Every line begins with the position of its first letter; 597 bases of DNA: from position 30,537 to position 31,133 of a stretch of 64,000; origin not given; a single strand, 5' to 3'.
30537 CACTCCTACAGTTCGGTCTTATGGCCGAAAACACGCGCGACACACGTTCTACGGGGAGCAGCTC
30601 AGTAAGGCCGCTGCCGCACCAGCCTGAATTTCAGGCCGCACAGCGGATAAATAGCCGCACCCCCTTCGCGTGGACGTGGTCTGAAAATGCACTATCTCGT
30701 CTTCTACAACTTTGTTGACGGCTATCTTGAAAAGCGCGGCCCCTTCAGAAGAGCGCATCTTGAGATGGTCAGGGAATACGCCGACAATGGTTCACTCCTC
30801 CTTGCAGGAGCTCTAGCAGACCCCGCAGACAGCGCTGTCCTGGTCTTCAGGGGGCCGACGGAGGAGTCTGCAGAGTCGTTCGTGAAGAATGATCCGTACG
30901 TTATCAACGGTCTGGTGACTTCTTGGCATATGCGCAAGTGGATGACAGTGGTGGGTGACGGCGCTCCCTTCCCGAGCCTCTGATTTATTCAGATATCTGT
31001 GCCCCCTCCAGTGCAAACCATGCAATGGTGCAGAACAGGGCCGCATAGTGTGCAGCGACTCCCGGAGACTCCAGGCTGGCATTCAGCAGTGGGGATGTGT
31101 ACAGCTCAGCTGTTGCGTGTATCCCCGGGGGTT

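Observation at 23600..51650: Unusual density of disrupted genes: six in about 28 kb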

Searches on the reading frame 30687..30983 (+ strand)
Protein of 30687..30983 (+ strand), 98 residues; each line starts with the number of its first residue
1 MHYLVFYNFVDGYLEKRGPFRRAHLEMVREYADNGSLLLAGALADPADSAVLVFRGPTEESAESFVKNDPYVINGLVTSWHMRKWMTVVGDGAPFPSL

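Call 42: find_encoding_contigs(protein=window:30687-30983:+, flank=10000, max_places=10)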
Protein window:30687-30983:+ (98 aa): 5 contigs read that carry it; 5 places shown.
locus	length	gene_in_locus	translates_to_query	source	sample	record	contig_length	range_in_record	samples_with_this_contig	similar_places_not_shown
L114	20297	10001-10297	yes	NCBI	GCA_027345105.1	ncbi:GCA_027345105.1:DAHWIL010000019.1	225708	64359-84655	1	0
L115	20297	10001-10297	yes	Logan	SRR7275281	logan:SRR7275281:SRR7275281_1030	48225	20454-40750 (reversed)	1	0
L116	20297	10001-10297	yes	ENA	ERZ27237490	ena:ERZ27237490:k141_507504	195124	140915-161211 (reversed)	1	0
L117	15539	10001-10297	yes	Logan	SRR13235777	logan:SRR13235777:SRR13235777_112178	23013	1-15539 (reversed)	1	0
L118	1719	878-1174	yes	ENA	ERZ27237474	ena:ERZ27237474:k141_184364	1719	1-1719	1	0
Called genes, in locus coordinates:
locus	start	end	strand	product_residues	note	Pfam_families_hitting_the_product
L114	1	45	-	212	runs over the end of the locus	PF06197:DUF998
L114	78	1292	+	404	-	PF00266:Aminotran_5, PF22580:KYNU_C (weak)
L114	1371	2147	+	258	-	-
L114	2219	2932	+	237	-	PF13649:Methyltransf_25, PF08241:Methyltransf_11, PF08242:Methyltransf_12 (weak)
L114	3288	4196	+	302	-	PF01557:FAA_hydrolase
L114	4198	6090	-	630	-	PF12222:PNGaseA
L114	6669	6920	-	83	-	PF03073:TspO_MBR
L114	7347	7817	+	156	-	-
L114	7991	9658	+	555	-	PF00072:Response_reg, PF00989:PAS, PF13188:PAS_8, PF08448:PAS_4, PF13426:PAS_9, PF00989:PAS, PF08448:PAS_4, PF13426:PAS_9, +3 more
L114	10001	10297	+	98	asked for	PF03795:YCII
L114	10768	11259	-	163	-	PF12679:ABC2_membrane_2, PF12730:ABC2_membrane_4 (weak)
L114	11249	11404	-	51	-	-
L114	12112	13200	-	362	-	PF04185:Phosphoesterase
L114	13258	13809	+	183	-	PF07690:MFS_1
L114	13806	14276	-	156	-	-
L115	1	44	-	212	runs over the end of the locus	PF06197:DUF998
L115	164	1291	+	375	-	PF00266:Aminotran_5, PF22580:KYNU_C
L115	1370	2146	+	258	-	-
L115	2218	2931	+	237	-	PF13649:Methyltransf_25, PF08241:Methyltransf_11, PF08242:Methyltransf_12 (weak)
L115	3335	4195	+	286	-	PF01557:FAA_hydrolase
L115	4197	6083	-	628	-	PF12222:PNGaseA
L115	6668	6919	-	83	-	PF03073:TspO_MBR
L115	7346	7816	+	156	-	-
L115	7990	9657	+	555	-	PF00072:Response_reg, PF00989:PAS, PF13188:PAS_8, PF08448:PAS_4, PF13426:PAS_9, PF00989:PAS, PF08448:PAS_4, PF13426:PAS_9, +3 more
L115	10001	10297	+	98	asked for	PF03795:YCII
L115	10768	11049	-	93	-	PF12679:ABC2_membrane_2 (weak), PF12730:ABC2_membrane_4 (weak)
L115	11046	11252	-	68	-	-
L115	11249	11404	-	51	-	-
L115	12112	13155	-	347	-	PF04185:Phosphoesterase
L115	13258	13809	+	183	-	PF07690:MFS_1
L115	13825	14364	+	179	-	PF07690:MFS_1 (weak)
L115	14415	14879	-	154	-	-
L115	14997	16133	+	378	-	PF00108:Thiolase_N, PF22691:Thiolase_C_1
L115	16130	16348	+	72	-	PF12172:zf-ChsH2 (weak)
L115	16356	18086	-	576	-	PF00724:Oxidored_FMN, PF13450:NAD_binding_8 (faint)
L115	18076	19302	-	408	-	PF02515:CoA_transf_3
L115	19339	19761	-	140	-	PF00383:dCMP_cyt_deam_1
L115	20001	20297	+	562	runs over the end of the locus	PF03814:KdpA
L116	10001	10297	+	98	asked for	PF03795:YCII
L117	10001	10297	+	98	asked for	PF03795:YCII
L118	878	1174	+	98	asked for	PF03795:YCII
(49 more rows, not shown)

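Call 63: search_protein_families(library=ncbifam, max_evalue=0.001, proteins=[L115:19339-19761:-])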
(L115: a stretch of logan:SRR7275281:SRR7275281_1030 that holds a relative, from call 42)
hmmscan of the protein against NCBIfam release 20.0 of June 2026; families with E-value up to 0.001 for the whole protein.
L115:19339-19761:- (140 aa): 6 families
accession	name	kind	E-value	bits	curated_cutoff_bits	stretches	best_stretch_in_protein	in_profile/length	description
NF005314.0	PRK06848.1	equivalog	3.8e-48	163.1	131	1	5-138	3-136/139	cytidine deaminase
TIGR01354.1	cyt_deam_tetra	equivalog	1e-14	54.9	113.65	1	24-139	15-124/126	cytidine deaminase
NF004064.0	PRK05578.1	equivalog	6.3e-14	52.2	74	1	11-139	8-126/130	cytidine deaminase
NF006155.0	PRK08298.1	equivalog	1.9e-12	47.3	129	1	10-120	5-110/136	cytidine deaminase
NF009076.0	PRK12411.1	equivalog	4e-09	36.6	216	1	12-139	6-128/132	cytidine deaminase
TIGR01355.1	cyt_deam_dimer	equivalog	0.00062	19.1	275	1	11-140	27-144/283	cytidine deaminase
